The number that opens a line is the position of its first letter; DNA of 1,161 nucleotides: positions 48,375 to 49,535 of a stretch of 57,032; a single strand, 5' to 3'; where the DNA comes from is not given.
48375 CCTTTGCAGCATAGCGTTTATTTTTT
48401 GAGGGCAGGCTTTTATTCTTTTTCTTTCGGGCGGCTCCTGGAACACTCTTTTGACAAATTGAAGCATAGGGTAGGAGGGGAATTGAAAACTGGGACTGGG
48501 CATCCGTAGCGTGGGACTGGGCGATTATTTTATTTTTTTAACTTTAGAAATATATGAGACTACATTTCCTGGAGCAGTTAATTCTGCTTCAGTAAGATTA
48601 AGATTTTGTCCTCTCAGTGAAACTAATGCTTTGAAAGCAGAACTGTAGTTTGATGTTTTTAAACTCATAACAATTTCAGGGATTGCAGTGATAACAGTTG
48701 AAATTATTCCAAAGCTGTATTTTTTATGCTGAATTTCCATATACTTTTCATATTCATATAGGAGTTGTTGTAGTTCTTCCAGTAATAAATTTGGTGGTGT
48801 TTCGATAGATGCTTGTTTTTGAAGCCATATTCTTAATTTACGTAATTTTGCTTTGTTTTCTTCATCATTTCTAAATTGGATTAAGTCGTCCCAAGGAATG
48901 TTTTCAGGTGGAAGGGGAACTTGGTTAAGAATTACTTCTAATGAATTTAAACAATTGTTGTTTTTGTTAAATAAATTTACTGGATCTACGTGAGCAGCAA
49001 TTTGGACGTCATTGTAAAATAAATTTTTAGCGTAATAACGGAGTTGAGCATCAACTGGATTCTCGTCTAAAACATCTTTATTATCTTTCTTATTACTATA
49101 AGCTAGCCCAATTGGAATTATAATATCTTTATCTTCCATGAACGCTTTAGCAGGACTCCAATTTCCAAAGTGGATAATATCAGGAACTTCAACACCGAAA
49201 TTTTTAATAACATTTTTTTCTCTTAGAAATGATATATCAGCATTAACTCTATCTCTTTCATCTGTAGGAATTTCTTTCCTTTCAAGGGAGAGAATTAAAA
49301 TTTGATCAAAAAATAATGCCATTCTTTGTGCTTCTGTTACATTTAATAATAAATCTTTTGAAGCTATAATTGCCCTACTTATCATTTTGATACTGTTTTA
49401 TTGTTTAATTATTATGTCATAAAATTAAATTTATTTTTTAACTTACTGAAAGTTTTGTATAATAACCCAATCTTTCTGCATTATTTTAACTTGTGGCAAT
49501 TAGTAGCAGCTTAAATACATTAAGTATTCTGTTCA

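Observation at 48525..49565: Low-GC orphan gene (286 aa) next to the decayed toxin-antitoxin locus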

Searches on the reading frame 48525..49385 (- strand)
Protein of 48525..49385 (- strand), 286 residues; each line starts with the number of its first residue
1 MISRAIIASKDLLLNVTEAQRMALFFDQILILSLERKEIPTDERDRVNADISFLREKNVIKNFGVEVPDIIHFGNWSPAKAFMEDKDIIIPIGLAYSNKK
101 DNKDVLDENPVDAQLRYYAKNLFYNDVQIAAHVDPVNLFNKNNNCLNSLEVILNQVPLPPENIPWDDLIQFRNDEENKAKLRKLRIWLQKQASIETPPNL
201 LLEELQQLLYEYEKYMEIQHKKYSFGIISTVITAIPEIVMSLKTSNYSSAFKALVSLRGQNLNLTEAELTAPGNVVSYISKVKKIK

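Call 3: search_protein_families(library=pfam, proteins=[window:48525-49385:-], max_evalue=1)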
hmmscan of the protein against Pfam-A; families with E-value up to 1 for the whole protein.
window:48525-49385:- (286 aa): 2 families
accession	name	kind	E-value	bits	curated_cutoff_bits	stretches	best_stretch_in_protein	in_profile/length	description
PF21876.2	STIV_turret_2nd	-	0.092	13.2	27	1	208-256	29-76/106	C381 turret protein 2nd galactose-binding domain-like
PF08031.17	BBE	-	0.22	12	20.6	1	105-144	11-43/45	Berberine and berberine like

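Call 4: search_protein_families(library=padloc, proteins=[window:48525-49385:-], max_evalue=1)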
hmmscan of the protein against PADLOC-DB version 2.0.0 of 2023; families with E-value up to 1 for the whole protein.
window:48525-49385:- (286 aa): 0 families

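Call 5: search_protein_families(library=ncbifam, proteins=[window:48525-49385:-], max_evalue=1)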
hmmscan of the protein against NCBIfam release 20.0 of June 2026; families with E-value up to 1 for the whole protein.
window:48525-49385:- (286 aa): 0 families

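Call 6: find_homologous_proteins(query=window:48525-49385:-, max_evalue=0.001)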
Query window:48525-49385:- (286 aa): 11 proteins with E <= 0.001 among 1002 candidates.
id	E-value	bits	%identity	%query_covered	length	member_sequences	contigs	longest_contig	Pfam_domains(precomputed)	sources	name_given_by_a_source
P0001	7.2e-182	621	100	100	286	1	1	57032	-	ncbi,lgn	ncbi:MAG: hypothetical protein WD048_14610 [Chitinophagales bacterium]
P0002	1.0e-84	302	52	100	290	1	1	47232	-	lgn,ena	-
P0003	7.2e-78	280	48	99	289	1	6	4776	-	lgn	-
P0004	5.0e-77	277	48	98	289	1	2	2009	-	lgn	-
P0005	6.0e-75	270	46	99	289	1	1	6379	-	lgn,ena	-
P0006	8.6e-74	266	48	100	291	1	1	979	-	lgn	-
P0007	3.0e-73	265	45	98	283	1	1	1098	-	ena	-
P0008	8.4e-73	263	45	98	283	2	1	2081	-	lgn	-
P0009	1.8e-69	252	45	98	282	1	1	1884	-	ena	-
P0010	1.0e-60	224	42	98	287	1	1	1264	-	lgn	-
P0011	2.5e-56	209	42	98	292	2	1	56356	-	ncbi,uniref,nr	ncbi:hypothetical protein [Sulfuricaulis sp.]|uniref:hypothetical protein n=1 Tax=Sulfuricaulis sp.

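Call 8: find_encoding_contigs(protein=P0002, flank=10000, max_places=3)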
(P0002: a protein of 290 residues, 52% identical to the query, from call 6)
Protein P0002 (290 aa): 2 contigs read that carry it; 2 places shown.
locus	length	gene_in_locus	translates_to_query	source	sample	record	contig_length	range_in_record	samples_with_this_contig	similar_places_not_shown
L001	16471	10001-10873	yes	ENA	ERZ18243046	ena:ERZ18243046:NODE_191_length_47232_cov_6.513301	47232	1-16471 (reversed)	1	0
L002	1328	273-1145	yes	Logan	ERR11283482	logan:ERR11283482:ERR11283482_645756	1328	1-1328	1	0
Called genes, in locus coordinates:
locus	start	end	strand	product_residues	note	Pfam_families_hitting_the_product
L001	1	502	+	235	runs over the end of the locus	PF18917:LiaI-LiaF-like_TM1 (weak), PF22570:LiaF-TM, PF18917:LiaI-LiaF-like_TM1, PF09922:LiaF-like_C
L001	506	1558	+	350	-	PF06580:His_kinase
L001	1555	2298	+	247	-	PF00072:Response_reg, PF04397:LytTR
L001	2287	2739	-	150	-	-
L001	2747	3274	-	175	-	PF00588:SpoU_methylase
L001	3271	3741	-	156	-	-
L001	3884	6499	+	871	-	PF01624:MutS_I, PF05188:MutS_II, PF05192:MutS_III, PF05190:MutS_IV, PF00488:MutS_V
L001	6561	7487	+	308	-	PF00487:FA_desaturase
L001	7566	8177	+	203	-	-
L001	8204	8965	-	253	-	PF03883:H2O2_YaaD, PF21818:DUF6884 (weak)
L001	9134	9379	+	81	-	PF13396:PLDc_N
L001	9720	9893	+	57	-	-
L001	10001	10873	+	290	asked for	-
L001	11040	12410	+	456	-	PF00929:RNase_T, PF13482:RNase_H_2 (faint), PF01541:GIY-YIG, PF27096:UvrC_M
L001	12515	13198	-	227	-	PF00149:Metallophos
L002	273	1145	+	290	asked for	-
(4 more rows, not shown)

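Call 9: find_encoding_contigs(protein=P0011, flank=10000, max_places=3)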
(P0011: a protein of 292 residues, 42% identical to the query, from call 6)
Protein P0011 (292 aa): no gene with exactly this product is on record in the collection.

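Call 10: find_encoding_contigs(protein=P0005, flank=10000, max_places=3)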
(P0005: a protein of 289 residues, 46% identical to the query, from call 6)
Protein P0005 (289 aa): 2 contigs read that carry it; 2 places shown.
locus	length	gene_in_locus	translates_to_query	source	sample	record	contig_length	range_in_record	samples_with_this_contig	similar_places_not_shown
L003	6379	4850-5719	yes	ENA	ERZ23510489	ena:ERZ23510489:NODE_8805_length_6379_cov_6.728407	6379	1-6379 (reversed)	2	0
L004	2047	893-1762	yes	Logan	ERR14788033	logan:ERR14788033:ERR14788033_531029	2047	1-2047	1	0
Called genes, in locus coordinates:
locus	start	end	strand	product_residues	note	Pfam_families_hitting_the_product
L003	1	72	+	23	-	?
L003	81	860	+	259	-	PF01261:AP_endonuc_2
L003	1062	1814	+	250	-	PF00072:Response_reg, PF00486:Trans_reg_C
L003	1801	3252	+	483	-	PF00672:HAMP, PF00512:HisKA, PF02518:HATPase_c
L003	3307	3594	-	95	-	-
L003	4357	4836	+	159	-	PF24705:DUF7668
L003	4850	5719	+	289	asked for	-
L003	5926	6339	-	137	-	-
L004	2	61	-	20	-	?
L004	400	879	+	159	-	PF24705:DUF7668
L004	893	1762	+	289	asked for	-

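Call 11: find_encoding_contigs(protein=P0003, flank=10000, max_places=6)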
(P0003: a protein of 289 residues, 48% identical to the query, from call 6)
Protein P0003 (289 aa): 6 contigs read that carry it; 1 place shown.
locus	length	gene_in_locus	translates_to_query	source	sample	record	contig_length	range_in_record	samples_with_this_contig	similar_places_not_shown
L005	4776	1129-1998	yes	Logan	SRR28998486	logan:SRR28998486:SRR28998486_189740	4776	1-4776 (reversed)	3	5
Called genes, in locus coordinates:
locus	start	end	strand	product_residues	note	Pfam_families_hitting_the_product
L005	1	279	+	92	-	?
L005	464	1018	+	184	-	-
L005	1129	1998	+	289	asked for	-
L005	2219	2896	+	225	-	-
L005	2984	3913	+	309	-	-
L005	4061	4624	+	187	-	-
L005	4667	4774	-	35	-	?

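Call 15: search_solved_structures(query=A1, max_evalue=10)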
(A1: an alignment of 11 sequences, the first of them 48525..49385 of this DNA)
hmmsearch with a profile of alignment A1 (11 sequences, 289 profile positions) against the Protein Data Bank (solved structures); distinct sequences matched with E-value up to 10: 4.
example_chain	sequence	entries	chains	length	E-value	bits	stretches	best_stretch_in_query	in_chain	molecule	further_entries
5fku_D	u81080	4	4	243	0.43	12.8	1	89-144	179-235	DNA POLYMERASE III SUBUNIT EPSILON | DNA POLYMERASE III EPSILON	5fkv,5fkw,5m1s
8apn_AL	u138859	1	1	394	1.3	11.3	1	195-244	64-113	mL116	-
8apn_AM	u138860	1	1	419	1.4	11.1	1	195-244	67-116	mL116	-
8a22_AL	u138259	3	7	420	1.4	11.1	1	195-244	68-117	mL116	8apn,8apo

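Call 23: search_protein_families(library=phrogs, proteins=[window:48525-49385:-], max_evalue=1)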
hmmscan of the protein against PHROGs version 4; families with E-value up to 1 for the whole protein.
window:48525-49385:- (286 aa): 2 families
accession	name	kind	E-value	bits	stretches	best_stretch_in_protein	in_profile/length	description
phrog_10398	-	unknown function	0.084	14.1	0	171-215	6-50/66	-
phrog_23586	-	unknown function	0.21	13.1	1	167-192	18-43/98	-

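Call 25: predict_structure(alignment_id=A1)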
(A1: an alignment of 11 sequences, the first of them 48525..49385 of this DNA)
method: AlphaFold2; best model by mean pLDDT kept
length: 286 residues; sequences in the alignment: 11
mean_pLDDT: 66.1   pTM: 0.64
mean pLDDT of the five models: 66.1, 61.6, 54.9, 53.1, 41.9
residues with pLDDT >= 90: 9; 70-90: 122; 50-70: 93; < 50: 62
segments of 3 or more residues with pLDDT < 50: 97-101, 139-145, 196-200, 225-234, 258-286
pLDDT, mean of each block of 10 residues (from residue 1): 75 86 85 85 83 89 80 74 78 56 59 79 77 65 54 71 75 73 64 50 62 68 50 51 59 50 37 36 34
secondary structure, 60 per line:
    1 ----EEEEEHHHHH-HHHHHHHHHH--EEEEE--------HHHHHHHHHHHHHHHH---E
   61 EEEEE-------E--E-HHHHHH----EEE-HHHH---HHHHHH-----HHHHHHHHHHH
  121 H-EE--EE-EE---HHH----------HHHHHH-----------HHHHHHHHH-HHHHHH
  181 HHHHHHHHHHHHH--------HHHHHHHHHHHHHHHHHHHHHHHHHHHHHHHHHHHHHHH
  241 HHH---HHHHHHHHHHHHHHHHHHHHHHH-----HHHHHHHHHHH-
elements in order: E5-9 H10-14 H16-25 E28-32 H41-56 E60-65 H78-83 E88-90 H92-95 H99-104 H110-121 H148-153 H165-173 H175-193 H202-243 H247-269 H275-285

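Call 27: search_protein_representatives(alignment_id=A1)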
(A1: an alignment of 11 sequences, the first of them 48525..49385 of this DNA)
Query: 11 sequences, 289 profile positions. Proteins with E-value up to 0.001 (for the whole library): 2092; up to 1e-10: 1637; up to 1e-30: 182. The best 150 are listed.
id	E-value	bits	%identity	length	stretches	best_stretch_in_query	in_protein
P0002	4.1e-136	469.1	-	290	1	1-287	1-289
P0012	9.2e-108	376.1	-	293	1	1-287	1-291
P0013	5.1e-100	350.7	-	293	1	1-287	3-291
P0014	3.2e-87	308.7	-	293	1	5-288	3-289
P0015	1.1e-85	303.6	-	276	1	22-288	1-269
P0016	2.9e-85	302.3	-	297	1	1-287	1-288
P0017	2.2e-84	299.4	-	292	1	2-287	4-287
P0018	8.3e-84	297.5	-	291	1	1-288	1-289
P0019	1.0e-82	293.9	-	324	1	2-285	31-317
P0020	3.0e-81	289.1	-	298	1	2-286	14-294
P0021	6.9e-80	284.6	-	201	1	131-287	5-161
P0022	3.1e-79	282.5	-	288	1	1-288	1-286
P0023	1.0e-77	277.5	-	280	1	2-287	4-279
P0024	1.4e-77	277.0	-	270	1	13-285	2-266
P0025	1.3e-76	273.9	-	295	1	2-288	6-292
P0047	6.3e-39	150.2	-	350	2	139-285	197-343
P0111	5.6e-33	130.7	-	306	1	4-285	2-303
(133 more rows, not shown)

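Call 31: search_protein_families(library=pfam, alignment_id=A2, max_evalue=0.01)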
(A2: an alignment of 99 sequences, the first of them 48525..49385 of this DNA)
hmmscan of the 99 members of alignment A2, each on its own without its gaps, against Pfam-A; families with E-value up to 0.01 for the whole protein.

A. member 1, window:48525-49385:- (286 aa): 0 families

B. families by the number of members that match (of 99 scanned): 8 families
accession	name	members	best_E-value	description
PF19749.4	DUF6236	14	6.7e-06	Family of unknown function (DUF6236)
PF03607.23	DCX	1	0.00049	Doublecortin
PF20715.2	DUF6827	1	0.001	Domain of unknown function (DUF6827)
PF19031.6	Intu_longin_1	1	0.0015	First Longin domain of INTU, CCZ1 and HPS4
PF14354.12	Lar_restr_allev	1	0.0026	Restriction alleviation protein Lar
PF05165.17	GCH_III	1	0.0035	GTP cyclohydrolase III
PF11554.13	DUF3232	1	0.0098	Protein of unknown function (DUF3232)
PF01863.23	YgjP-like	1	0.0099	YgjP-like, metallopeptidase domain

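Call 36: find_homologous_proteins(query=A2, max_evalue=0.00001)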
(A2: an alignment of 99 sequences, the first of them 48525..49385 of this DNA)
Query A2 (99 sequences) (286 aa, profile of the alignment): 14 proteins with E <= 0.00001 among 8000 candidates.
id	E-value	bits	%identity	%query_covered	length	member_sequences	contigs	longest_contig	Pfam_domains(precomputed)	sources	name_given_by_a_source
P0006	1.0e-91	326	48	100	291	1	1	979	-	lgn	-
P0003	3.1e-90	321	48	99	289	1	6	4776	-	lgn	-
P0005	6.3e-90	320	46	99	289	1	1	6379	-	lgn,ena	-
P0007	1.4e-89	319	45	98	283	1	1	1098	-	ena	-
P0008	1.3e-88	316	45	98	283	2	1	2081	-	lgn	-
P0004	5.0e-88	314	48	98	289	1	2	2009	-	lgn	-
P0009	2.9e-86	308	45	98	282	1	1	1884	-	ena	-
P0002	2.4e-85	305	52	100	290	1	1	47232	-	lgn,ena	-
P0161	5.8e-83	297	30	50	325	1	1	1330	-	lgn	-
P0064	7.0e-83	297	26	48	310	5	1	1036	-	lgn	-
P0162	8.3e-81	290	28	50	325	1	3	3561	-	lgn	-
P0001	2.7e-80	288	100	100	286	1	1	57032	-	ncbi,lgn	ncbi:MAG: hypothetical protein WD048_14610 [Chitinophagales bacterium]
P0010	2.6e-79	285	42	98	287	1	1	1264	-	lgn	-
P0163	3.7e-60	222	32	47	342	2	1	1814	-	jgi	jgi:hypothetical protein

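Call 38: find_related_loci(query=A1, collection=genome_contigs, flank=8000)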
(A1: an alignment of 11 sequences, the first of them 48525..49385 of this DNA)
Query A1 (286 aa) in genome_contigs; peptide patterns used: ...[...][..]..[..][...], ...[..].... (x = any residue, [..] = any of these).
72 stretches matched a pattern, but none encodes a relative of the query by tblastn (E <= 1e-3).

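Call 40: search_protein_families(library=padloc, alignment_id=A2, max_evalue=0.01)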
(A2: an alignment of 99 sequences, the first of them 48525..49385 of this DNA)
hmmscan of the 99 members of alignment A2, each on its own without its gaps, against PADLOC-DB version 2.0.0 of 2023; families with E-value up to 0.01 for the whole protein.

A. member 1, window:48525-49385:- (286 aa): 0 families

B. families by the number of members that match (of 99 scanned): 7 families
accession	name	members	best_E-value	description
PDLC04837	PDC-S04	2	0.00079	-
PDLC03032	MTase_I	1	0.00023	Type I methyltransferase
PDLC01784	Cas6b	1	0.0021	-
PDLC01728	typeIV_Cas5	1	0.0031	Csf3_1_IVC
PDLC00569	JetA3|JetA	1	0.0048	Unknown function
PDLC01482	typeIV_Cas11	1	0.0048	CAS-IV-A; effector_SS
PDLC03749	RT_UG13a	1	0.0091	DRT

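Call 41: search_protein_families(library=ncbifam, alignment_id=A2, max_evalue=0.01)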
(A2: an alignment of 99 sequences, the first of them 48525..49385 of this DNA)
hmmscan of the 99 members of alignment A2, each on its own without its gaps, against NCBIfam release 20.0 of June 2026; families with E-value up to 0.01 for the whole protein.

A. member 1, window:48525-49385:- (286 aa): 0 families

B. families by the number of members that match (of 99 scanned): 7 families
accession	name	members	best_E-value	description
NF004874.0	PRK06231.2-1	1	0.0011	F0F1 ATP synthase subunit B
TIGR01897.1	cas_MJ1666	1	0.0015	CRISPR-associated CARF protein Csx1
TIGR00247.1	TIGR00247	1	0.0041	endolytic transglycosylase MltG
NF002587.0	PRK02240.1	1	0.0048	GTP cyclohydrolase IIa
NF009597.0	PRK13039.1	1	0.0055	superantigen-like protein SSL8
TIGR00055.1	uppS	1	0.0079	polyprenyl diphosphate synthase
NF040881.1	PTS_reg_TmaR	1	0.0082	PTS system regulator TmaR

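Call 42: predict_structure(alignment_id=A2)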
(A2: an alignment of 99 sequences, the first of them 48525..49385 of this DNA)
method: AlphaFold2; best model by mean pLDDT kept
length: 286 residues; sequences in the alignment: 99
mean_pLDDT: 92.9   pTM: 0.86
mean pLDDT of the five models: 92.9, 91.7, 91.4, 91.4, 90.6
residues with pLDDT >= 90: 244; 70-90: 33; 50-70: 9; < 50: 0
segments of 3 or more residues with pLDDT < 50: none
pLDDT, mean of each block of 10 residues (from residue 1): 94 97 97 97 97 98 95 94 95 86 80 94 95 82 66 89 96 97 95 91 96 98 97 94 93 95 97 97 92
secondary structure, 60 per line:
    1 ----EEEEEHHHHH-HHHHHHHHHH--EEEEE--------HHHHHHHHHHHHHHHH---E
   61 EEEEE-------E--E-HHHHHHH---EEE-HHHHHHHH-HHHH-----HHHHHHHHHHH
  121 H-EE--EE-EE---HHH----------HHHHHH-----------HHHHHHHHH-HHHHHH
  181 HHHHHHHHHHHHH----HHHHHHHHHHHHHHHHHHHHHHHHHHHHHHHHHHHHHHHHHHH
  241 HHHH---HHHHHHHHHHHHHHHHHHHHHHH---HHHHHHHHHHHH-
elements in order: E5-9 H10-14 H16-25 E28-32 H41-56 E60-65 H78-84 E88-90 H92-99 H101-104 H110-121 H148-153 H165-173 H175-193 H198-244 H248-270 H274-285

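Call 43: search_dna_similar(query=window:48525-49385:-, collection=plasmids, mode=protein, max_evalue=0.001, max_rows=30)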
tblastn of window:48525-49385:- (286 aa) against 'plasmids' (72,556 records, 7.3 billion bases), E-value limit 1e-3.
No match.

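Call 44: search_dna_similar(query=window:48525-49385:-, collection=phages, mode=protein, max_evalue=0.001, max_rows=30)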
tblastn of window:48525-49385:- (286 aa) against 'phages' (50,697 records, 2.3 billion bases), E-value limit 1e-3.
No match.

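Call 50: find_related_loci(query=A4, collection=genome_contigs, flank=8000)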
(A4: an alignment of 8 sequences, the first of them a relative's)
Query A4 (297 aa) in genome_contigs; peptide patterns used: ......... (x = any residue, [..] = any of these).
12 stretches matched a pattern; 9 encode a relative of the query (tblastn E <= 1e-3); 9 distinct loci.
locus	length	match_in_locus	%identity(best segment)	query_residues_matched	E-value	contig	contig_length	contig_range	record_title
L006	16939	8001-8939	35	1-295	5e-58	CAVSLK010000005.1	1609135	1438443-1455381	MAG: uncultured Acidobacteriota bacterium isolate MFD09206.bin.2.23 genome assembly, contig: contig_3255, whole genome s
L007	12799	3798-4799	36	1-295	9e-58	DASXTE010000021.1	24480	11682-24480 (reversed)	MAG TPA_asm: Pyrinomonadaceae bacterium isolate SMAG_U4684 k141_1857190, whole genome shotgun sequence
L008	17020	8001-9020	37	1-295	1e-55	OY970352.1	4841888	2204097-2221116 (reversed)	MAG: uncultured Acidobacteriota bacterium isolate MFD01916.bin.c.5 genome assembly, chromosome: 1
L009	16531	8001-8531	44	117-294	3e-44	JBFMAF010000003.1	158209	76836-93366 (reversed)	MAG: Acidobacteriota bacterium isolate MAG131 MAG131_3, whole genome shotgun sequence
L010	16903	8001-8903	32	1-294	6e-40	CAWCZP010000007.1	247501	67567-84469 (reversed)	MAG: uncultured Acidobacteriota bacterium isolate MFD09206.bin.2.100 genome assembly, contig: contig_18013, whole genome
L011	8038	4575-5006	40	153-295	1e-31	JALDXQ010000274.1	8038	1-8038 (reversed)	MAG: Acidobacteriota bacterium isolate MCT-CON-06 NODE_1600_length_8038_cov_7.540774, whole genome shotgun sequence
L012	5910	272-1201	26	6-291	2e-30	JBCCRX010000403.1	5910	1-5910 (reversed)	MAG: Bacteroidota bacterium isolate P01_D01_bin.42 k141_464900_length_5910_cov_20.8696, whole genome shotgun sequence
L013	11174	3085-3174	63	266-295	2e-6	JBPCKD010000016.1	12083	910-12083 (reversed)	MAG: Pyrinomonadaceae bacterium isolate TH_ant_mag_43 S1Ck127_1957118_flag_0_multi_20.0000_len_12083, whole genome shotg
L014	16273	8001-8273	32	204-294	8e-6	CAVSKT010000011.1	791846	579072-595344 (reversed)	MAG: uncultured Acidobacteriota bacterium isolate MFD09206.bin.2.89 genome assembly, contig: contig_4736, whole genome s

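Call 56: search_protein_families(library=pfam, proteins=[L012:1317-1925:+, L012:1925-2479:+, L012:2492-3013:+, L012:3032-4015:+, L014:9649-10329:-, L014:9311-9664:-, L014:5798-6793:+, L003:4357-4836:+, L010:7094-7342:-, L005:2984-3913:+], max_evalue=0.01)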
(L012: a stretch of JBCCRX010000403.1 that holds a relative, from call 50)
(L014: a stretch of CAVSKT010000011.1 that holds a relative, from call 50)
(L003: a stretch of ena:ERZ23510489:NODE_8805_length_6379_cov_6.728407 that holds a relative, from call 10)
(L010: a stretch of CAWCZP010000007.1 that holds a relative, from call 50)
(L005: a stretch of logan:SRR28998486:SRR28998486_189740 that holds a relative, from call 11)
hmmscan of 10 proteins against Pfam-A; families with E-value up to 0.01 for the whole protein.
L012:1317-1925:+ (202 aa): 4 families
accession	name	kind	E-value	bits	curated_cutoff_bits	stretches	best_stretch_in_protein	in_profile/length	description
PF13676.11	TIR_2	-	4.7e-13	50.1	28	1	32-116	1-77/122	TIR domain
PF08937.16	ThsB_TIR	-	3.8e-07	30.9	21.2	1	33-115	1-84/100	Thoeris protein ThsB, TIR-like domain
PF01582.25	TIR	-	0.0012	19.2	21.3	1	44-112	18-78/179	TIR domain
PF03129.25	HGTP_anticodon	-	0.0065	17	21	0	39-71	13-45/94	Anticodon binding domain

L012:1925-2479:+ (184 aa): 1 family
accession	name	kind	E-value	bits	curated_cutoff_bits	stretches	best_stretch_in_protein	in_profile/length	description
PF08937.16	ThsB_TIR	-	1.3e-19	70.8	21.2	1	9-92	1-85/100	Thoeris protein ThsB, TIR-like domain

L012:2492-3013:+ (173 aa): 0 families

L012:3032-4015:+ (327 aa): 1 family
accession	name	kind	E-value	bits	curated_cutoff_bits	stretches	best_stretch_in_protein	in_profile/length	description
PF13676.11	TIR_2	-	4.6e-12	46.9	28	1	94-211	1-103/122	TIR domain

L014:9649-10329:- (226 aa): 1 family
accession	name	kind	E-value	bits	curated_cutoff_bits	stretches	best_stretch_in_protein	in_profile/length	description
PF13676.11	TIR_2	-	4.8e-22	79.2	28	2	28-133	1-109/122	TIR domain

L014:9311-9664:- (117 aa): 0 families

L014:5798-6793:+ (331 aa): 0 families

L003:4357-4836:+ (159 aa): 1 family
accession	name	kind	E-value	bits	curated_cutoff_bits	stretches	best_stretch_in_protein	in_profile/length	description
PF24705.1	DUF7668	-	1.1e-27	96.8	27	1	29-127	1-100/100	Domain of unknown function (DUF7668)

L010:7094-7342:- (82 aa): 0 families

L005:2984-3913:+ (309 aa): 0 families
